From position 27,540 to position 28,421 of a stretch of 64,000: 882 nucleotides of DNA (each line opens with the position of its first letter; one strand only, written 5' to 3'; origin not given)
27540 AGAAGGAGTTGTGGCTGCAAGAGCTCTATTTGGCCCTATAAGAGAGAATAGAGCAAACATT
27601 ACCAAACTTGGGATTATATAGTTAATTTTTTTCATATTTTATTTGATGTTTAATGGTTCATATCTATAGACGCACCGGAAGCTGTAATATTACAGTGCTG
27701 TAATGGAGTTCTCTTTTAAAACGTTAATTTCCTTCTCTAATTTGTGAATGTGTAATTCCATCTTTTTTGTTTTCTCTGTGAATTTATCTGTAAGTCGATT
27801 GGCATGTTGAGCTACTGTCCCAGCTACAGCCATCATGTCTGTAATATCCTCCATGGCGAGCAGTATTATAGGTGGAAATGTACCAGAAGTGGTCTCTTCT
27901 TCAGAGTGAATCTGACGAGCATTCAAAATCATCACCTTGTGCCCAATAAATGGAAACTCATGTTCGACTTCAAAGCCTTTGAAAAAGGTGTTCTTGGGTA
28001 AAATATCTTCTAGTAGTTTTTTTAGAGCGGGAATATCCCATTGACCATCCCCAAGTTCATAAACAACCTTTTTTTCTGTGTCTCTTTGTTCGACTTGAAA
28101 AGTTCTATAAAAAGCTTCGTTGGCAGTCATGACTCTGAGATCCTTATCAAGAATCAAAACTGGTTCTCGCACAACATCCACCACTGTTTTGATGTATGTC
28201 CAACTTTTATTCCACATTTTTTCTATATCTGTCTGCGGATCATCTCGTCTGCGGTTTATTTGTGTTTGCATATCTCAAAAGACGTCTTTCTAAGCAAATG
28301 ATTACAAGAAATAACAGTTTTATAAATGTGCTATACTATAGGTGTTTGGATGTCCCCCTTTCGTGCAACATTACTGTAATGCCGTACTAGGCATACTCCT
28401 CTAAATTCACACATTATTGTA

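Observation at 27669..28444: Shared TGTAAT-N16/17-CGTC promoter motif links the ECF sigma factor to the sortase/LPXTG surface-protein operon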

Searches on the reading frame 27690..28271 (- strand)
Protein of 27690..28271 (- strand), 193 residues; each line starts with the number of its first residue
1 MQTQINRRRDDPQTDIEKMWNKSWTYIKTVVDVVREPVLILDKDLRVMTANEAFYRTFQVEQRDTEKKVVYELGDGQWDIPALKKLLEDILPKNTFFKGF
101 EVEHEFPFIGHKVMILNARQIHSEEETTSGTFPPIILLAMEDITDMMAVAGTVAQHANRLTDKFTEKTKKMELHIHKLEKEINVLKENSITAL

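Call 8: search_protein_families(library=pfam, proteins=[window:27690-28271:-], max_evalue=0.01)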
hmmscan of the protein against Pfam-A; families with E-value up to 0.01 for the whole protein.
window:27690-28271:- (193 aa): 2 families
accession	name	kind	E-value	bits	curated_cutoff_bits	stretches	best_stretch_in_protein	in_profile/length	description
PF13188.13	PAS_8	-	2.7e-05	24.4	21.8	1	27-75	3-49/65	PAS domain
PF08448.16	PAS_4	-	0.0025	18.4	23.1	1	32-98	2-67/110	PAS fold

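Call 9: search_protein_families(library=ncbifam, proteins=[window:27690-28271:-], max_evalue=0.01)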
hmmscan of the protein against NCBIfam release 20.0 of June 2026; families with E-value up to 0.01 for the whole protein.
window:27690-28271:- (193 aa): 3 families
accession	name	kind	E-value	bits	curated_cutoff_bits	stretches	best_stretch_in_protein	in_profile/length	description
NF008468.0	PRK11360.1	equivalog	3.9e-05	22.2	646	1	24-160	267-393/616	two-component system sensor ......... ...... AtoS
NF046044.1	PnpS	equivalog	0.00011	21.4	400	1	5-147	36-164/390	two-component system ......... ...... PnpS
TIGR02938.1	nifL_nitrog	equivalog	0.0011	17.6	242.45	1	16-185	121-294/494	nitrogen fixation negative regulator NifL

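Call 38: search_solved_structures(query=window:27690-28271:-, max_evalue=1, show_alignments=2)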
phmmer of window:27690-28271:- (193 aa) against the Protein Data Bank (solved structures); distinct sequences matched with E-value up to 1: 5.
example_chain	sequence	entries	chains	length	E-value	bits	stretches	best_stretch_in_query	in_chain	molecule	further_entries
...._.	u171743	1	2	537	0.21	14.7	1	14-148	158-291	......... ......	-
2kvl_A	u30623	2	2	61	0.31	14.2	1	12-56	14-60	Major outer capsid protein VP7 | Outer capsid glycoprotein VP7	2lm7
6zj8_A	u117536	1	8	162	0.31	14.1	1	17-70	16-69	Virulence sensor protein BvgS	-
1hx5_A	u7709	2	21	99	0.85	12.7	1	61-121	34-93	10 KDA CHAPERONIN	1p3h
7sc7_BF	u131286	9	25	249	0.86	12.7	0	52-129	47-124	Phycobilisome rod-core linker polypeptide CpcG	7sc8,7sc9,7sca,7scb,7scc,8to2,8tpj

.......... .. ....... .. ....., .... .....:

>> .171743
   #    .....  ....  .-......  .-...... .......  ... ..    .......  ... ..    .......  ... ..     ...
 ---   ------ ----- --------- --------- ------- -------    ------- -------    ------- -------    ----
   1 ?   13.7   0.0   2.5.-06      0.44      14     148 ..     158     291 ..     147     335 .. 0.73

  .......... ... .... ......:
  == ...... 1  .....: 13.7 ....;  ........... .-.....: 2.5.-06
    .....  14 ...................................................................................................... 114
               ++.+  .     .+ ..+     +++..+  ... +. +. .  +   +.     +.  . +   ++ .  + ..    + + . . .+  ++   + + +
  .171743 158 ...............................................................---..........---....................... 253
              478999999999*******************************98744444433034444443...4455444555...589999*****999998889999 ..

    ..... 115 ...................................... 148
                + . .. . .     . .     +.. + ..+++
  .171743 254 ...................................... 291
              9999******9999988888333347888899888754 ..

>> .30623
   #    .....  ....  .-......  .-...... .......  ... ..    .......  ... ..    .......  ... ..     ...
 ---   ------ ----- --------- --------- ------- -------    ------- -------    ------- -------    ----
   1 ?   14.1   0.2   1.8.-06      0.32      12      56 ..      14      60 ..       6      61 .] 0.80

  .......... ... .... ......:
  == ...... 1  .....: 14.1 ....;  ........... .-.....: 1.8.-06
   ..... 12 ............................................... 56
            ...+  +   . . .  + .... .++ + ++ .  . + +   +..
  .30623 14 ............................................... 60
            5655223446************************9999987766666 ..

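Call 42: find_homologous_proteins(query=window:27690-28271:-, max_evalue=0.00001)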
Query window:27690-28271:- (193 aa): 3505 proteins with E <= 0.00001 among 3592 candidates; the best 120 are listed.
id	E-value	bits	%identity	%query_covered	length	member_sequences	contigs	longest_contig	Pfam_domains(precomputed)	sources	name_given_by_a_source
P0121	9.7e-123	425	100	100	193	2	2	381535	-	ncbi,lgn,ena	-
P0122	2.8e-110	384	89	100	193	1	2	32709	PF13188.14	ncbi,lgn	ncbi:MAG: PAS domain-containing protein [Minisyncoccia bacterium]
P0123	4.6e-95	335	80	97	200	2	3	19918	-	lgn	-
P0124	6.3e-95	334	78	98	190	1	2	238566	-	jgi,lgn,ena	jgi:PAS domain-containing protein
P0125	1.7e-94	333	78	99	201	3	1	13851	-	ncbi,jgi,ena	-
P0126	7.1e-94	331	79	97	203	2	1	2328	-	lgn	-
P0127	4.7e-91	322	83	90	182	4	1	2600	-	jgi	jgi:nitrogen-specific signal transduction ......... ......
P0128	4.1e-89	315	74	98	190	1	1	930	-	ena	-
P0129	3.4e-86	306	53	63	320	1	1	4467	PF13426.14,PF13188.14,PF12860.14,PF08448.17,PF00989.32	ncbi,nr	ncbi:MAG TPA: PAS domain-containing protein, partial [Longimicrobiaceae bacterium]|nr:PAS domain-con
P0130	1.0e-84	301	77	89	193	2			-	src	-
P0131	1.3e-83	297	78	89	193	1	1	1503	-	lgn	-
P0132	5.1e-83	295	75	89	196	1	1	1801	-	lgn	-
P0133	5.1e-83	295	77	89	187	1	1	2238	-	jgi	jgi:two-component system, chemotaxis family, CheB/CheR fusion protein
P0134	2.0e-82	293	72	92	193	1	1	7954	PF08448.17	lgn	-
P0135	2.4e-82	293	77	89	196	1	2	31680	-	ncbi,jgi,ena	-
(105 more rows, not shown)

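Call 47: predict_structure(alignment_id=A2)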
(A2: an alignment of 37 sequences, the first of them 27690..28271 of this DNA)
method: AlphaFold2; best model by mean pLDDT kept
length: 193 residues; sequences in the alignment: 37
mean_pLDDT: 82.3   pTM: 0.65
mean pLDDT of the five models: 82.3, 79.7, 77.9, 77.4, 64.5
residues with pLDDT >= 90: 77; 70-90: 87; 50-70: 18; < 50: 11
segments of 3 or more residues with pLDDT < 50: 1-11
pLDDT, mean of each block of 10 residues (from residue 1): 40 66 81 89 92 91 91 88 89 83 89 91 59 83 86 83 91 93 85 61
secondary structure, 60 per line:
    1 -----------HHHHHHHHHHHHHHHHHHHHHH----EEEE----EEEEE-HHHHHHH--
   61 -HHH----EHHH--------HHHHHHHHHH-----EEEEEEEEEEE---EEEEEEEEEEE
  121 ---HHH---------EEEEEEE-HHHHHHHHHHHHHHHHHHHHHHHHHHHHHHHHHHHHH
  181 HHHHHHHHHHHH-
elements in order: H12-33 E38-41 E46-50 H52-58 H81-90 E96-106 E110-120 E136-142 H144-192

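Call 49: fold_search(model_id=the predicted structure, library=pdb)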
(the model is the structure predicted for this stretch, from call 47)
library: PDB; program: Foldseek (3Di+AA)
matches with E <= 10: 937; with E <= 0.001: 352
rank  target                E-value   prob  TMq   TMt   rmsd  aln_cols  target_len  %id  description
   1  7yx0_A                1.8e-07  1.00  0.52  0.59   7.9       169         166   14  Crystal structure of the full-length short LOV protein SBW25-LOV from Pseudomonas fluorescens (light state) (released 2023-05-24)
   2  7yx0_C                5.1e-07  1.00  0.55  0.69   3.9       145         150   16  Crystal structure of the full-length short LOV protein SBW25-LOV from Pseudomonas fluorescens (light state) (released 2023-05-24)
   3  6zj8_A                7.3e-07  1.00  0.44  0.58   6.5       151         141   17  Structure of the PAS domain from Bordetella pertussis BvgS (released 2020-11-11)
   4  8a52_A                7.7e-07  1.00  0.51  0.29   4.5       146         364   13  Crystal structure of a chimeric LOV-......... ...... SB2F1 (asymmetrical variant, trigonal form with long c-axis) (released 2023-12-27)
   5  7a6p_B                8.7e-07  1.00  0.57  0.71   4.1       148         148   11  Structural determinants underlying the adduct lifetime in a short LOV protein PpSB2-LOV (released 2021-03-10)
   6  7a6p_A                8.7e-07  1.00  0.57  0.71   4.0       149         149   11  Structural determinants underlying the adduct lifetime in a short LOV protein PpSB2-LOV (released 2021-03-10)
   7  8js5_A                9.8e-07  1.00  0.52  0.42   4.6       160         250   12  Dimeric PAS domains of oxygen sensor FixL with ferric unliganded heme (released 2024-06-26)
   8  4hh2_A                1.1e-06  1.00  0.46  0.25   3.8       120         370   17  Structure of PpsR without the HTH motif from Rb. sphaeroides (released 2013-06-05)
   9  8js5_G                1.1e-06  1.00  0.53  0.43   4.6       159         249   12  Dimeric PAS domains of oxygen sensor FixL with ferric unliganded heme (released 2024-06-26)
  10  8js6_C                1.1e-06  1.00  0.51  0.40   4.6       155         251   12  Dimeric PAS domains of oxygen sensor FixL in complex with cyanide-bound ferric heme (released 2024-06-26)
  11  9a5d_A                1.3e-06  1.00  0.55  0.21   5.3       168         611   12  Integrative model of WALK-YYCH by crosslinking MS and deep learning (released 2024-09-18)
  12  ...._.                1.3e-06  1.00  0.48  0.21   5.4       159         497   17  Structure of the Azotobacter vinelandii NifL-NifA complex (released 2025-06-18)
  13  6zj8_G                1.7e-06  1.00  0.49  0.66   5.3       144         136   15  Structure of the PAS domain from Bordetella pertussis BvgS (released 2020-11-11)
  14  2gj3_A                1.8e-06  1.00  0.46  0.70   3.7       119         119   16  Crystal structure of the FAD-containing PAS domain of the protein NifL from Azotobacter vinelandii. (released 2007-03-06)
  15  8js5_B                1.9e-06  1.00  0.52  0.41   4.9       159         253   12  Dimeric PAS domains of oxygen sensor FixL with ferric unliganded heme (released 2024-06-26)
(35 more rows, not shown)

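Call 71: search_protein_representatives(alignment_id=A2)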
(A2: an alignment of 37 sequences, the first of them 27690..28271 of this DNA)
Query: 37 sequences, 194 profile positions. Proteins with E-value up to 0.001 (for the whole library): 10160; up to 1e-10: 7454; up to 1e-30: 3171. The best 150 are listed.
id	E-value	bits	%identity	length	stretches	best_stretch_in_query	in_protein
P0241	1.4e-236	794.4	-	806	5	20-173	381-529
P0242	3.1e-217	731.3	-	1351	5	20-171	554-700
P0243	4.4e-179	606.8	-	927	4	20-172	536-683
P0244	3.1e-167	568.2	-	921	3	22-172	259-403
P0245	4.4e-166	564.4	-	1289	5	21-151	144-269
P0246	1.3e-162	553.1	-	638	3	21-169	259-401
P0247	7.4e-161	547.3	-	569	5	20-165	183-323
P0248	4.0e-153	522.1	-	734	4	28-153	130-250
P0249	2.4e-139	477.2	-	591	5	24-162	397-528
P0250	2.6e-135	464.0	-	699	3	13-157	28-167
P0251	2.7e-135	463.9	-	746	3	10-189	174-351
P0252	1.0e-134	462.1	-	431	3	19-156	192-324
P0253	2.0e-133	457.8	-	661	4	18-158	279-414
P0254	2.1e-131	451.3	-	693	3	13-166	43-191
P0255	2.6e-126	434.6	-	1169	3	10-159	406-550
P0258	9.5e-109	377.3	-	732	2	21-175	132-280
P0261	3.9e-106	368.8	-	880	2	14-191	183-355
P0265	5.0e-96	335.8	-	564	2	11-170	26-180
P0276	2.2e-92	324.0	-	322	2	23-190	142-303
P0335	4.6e-81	287.0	-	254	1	6-191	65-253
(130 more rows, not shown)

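Call 72: search_protein_families(library=pfam, proteins=[P0241, P0243, P0246, P0250, P0252, P0258, P0261, P0265, P0276, P0335], max_evalue=0.00001)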
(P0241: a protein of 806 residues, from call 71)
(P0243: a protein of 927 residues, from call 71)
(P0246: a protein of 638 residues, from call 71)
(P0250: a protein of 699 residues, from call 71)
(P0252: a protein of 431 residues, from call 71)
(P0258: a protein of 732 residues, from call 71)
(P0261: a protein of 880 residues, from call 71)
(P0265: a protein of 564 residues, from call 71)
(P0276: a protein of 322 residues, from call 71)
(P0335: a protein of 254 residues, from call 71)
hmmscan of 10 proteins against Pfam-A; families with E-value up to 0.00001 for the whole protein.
P0241 (806 aa): 6 families
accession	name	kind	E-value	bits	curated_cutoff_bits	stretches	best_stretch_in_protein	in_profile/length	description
PF08448.16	PAS_4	-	2.9e-26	92.3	23.1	0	400-507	5-109/110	PAS fold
PF00989.32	PAS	-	1e-20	74.3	22.6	0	394-503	5-113/113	PAS fold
PF13426.13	PAS_9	-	1.2e-20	74.1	27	0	401-505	2-103/103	PAS domain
PF13188.13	PAS_8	-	4.7e-12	45.8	21.8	0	393-426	4-37/65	PAS domain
PF12860.13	PAS_7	-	2.2e-08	34.7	27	0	547-575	3-31/115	PAS fold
PF22327.2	Nudt16-like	-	3e-08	34.2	27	0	167-247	51-132/161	U8 snoRNA-decapping enzyme-like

P0243 (927 aa): 9 families
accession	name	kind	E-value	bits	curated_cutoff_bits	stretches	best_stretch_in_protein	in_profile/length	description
PF08448.16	PAS_4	-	6.8e-55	184.5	23.1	5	144-251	3-109/110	PAS fold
PF13426.13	PAS_9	-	3.4e-49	165.8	27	2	147-249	2-103/103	PAS domain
PF00989.32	PAS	-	7.5e-48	161.7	22.6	4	139-247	4-113/113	PAS fold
PF02518.31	HATPase_c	-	3.9e-27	95.3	26.4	1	803-913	2-109/111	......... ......-, DNA gyrase B-, and HSP90-like ATPase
PF00512.31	HisKA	-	1.8e-22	79.6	26.9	1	689-756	2-66/66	His Kinase A (phospho-acceptor) domain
PF13188.13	PAS_8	-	2e-18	66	21.8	0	15-57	4-43/65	PAS domain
PF08447.18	PAS_3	-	3.2e-12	47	25.6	1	158-243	1-88/89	PAS fold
PF13596.12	PAS_10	-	1.5e-11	45.3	22.1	0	265-350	3-86/106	PAS domain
PF12860.13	PAS_7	-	9.4e-09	35.9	27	0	268-320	2-55/115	PAS fold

P0246 (638 aa): 7 families
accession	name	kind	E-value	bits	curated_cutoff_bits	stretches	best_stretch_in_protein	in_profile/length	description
PF02518.31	HATPase_c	-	1e-28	100.4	26.4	1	521-634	1-110/111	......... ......-, DNA gyrase B-, and HSP90-like ATPase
PF08448.16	PAS_4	-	9.6e-22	77.7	23.1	2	274-384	2-110/110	PAS fold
PF13188.13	PAS_8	-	6.1e-15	55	21.8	0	270-313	4-45/65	PAS domain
PF00989.32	PAS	-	3.3e-12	46.8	22.6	0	16-119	4-108/113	PAS fold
PF13426.13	PAS_9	-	4.5e-11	43.4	27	0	153-254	4-103/103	PAS domain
PF00512.31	HisKA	-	1.9e-10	41.1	26.9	1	410-475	2-66/66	His Kinase A (phospho-acceptor) domain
PF12860.13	PAS_7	-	4.1e-06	27.4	27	0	20-52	2-34/115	PAS fold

P0250 (699 aa): 5 families
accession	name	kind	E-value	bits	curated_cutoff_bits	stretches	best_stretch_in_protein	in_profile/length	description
PF08448.16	PAS_4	-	1.5e-38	131.9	23.1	1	434-544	1-110/110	PAS fold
PF00990.26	GGDEF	-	7.3e-33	114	23.8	1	554-694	2-156/161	Diguanylate cyclase, GGDEF domain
PF13426.13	PAS_9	-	1.2e-31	109.4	27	2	439-540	2-102/103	PAS domain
PF00989.32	PAS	-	2.5e-26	92.3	22.6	1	431-539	4-113/113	PAS fold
PF13188.13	PAS_8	-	3.8e-14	52.4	21.8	0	430-467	3-42/65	PAS domain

P0252 (431 aa): 4 families
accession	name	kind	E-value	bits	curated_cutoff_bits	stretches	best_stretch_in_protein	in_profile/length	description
PF00989.32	PAS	-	9.3e-18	64.7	22.6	0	77-168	4-93/113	PAS fold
PF08448.16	PAS_4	-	5.8e-16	59.1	23.1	0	83-191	4-109/110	PAS fold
PF13426.13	PAS_9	-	3.3e-15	56.7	27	0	90-189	7-103/103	PAS domain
PF13188.13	PAS_8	-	1.8e-12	47.1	21.8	0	77-119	4-43/65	PAS domain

P0258 (732 aa): 7 families
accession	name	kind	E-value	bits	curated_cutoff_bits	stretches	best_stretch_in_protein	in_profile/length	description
PF00072.30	Response_reg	-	1.5e-29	102.9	30.2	1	530-642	1-111/111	Response regulator receiver domain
PF02518.31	HATPase_c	-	3.2e-28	98.8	26.4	1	389-502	2-110/111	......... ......-, DNA gyrase B-, and HSP90-like ATPase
PF00512.31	HisKA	-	6.3e-22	77.9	26.9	1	275-341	1-66/66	His Kinase A (phospho-acceptor) domain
PF08448.16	PAS_4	-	2.1e-15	57.3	23.1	1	20-130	2-110/110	PAS fold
PF13188.13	PAS_8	-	8.9e-09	35.4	21.8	0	143-186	4-44/65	PAS domain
PF13426.13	PAS_9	-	2.8e-07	31.2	27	0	153-254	4-103/103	PAS domain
PF00989.32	PAS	-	5.8e-07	30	22.6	0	143-188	4-49/113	PAS fold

P0261 (880 aa): 8 families
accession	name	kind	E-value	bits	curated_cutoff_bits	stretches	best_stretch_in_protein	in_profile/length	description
PF02518.31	HATPase_c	-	5.5e-25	88.4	26.4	1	751-862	1-110/111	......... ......-, DNA gyrase B-, and HSP90-like ATPase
PF08448.16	PAS_4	-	1.3e-23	83.8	23.1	2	208-316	5-110/110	PAS fold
PF13426.13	PAS_9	-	8.4e-18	65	27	0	210-313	3-103/103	PAS domain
PF08447.18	PAS_3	-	4.6e-17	62.5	25.6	1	388-475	2-87/89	PAS fold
PF00512.31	HisKA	-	9e-13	48.5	26.9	1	644-707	3-63/66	His Kinase A (phospho-acceptor) domain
PF00989.32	PAS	-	1.7e-12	47.8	22.6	0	201-311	4-113/113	PAS fold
PF13188.13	PAS_8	-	4.9e-06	26.7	21.8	0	201-254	4-55/65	PAS domain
PF13185.12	GAF_2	-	5.1e-06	27.2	28.6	0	43-177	6-135/136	GAF domain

P0265 (564 aa): 6 families
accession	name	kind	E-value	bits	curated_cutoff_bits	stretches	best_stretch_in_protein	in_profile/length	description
PF02518.31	HATPase_c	-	2.1e-30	105.8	26.4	1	445-557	2-110/111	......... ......-, DNA gyrase B-, and HSP90-like ATPase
PF00512.31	HisKA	-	2.6e-23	82.3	26.9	1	329-397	1-66/66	His Kinase A (phospho-acceptor) domain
PF13426.13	PAS_9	-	4e-14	53.2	27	1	56-159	3-103/103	PAS domain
PF08448.16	PAS_4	-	5.9e-11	43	23.1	0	51-159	2-107/110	PAS fold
PF00989.32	PAS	-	5.7e-10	39.7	22.6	0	47-139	4-95/113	PAS fold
PF13188.13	PAS_8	-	1.2e-07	31.8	21.8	0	47-95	4-50/65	PAS domain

P0276 (322 aa): 3 families
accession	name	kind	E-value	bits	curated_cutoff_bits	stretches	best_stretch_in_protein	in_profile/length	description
PF00989.32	PAS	-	1e-17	64.6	22.6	2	150-261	3-113/113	PAS fold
PF08448.16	PAS_4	-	1e-15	58.3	23.1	2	157-265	4-109/110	PAS fold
PF13426.13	PAS_9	-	4.5e-11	43.4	27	0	159-263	2-103/103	PAS domain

P0335 (254 aa): 0 families
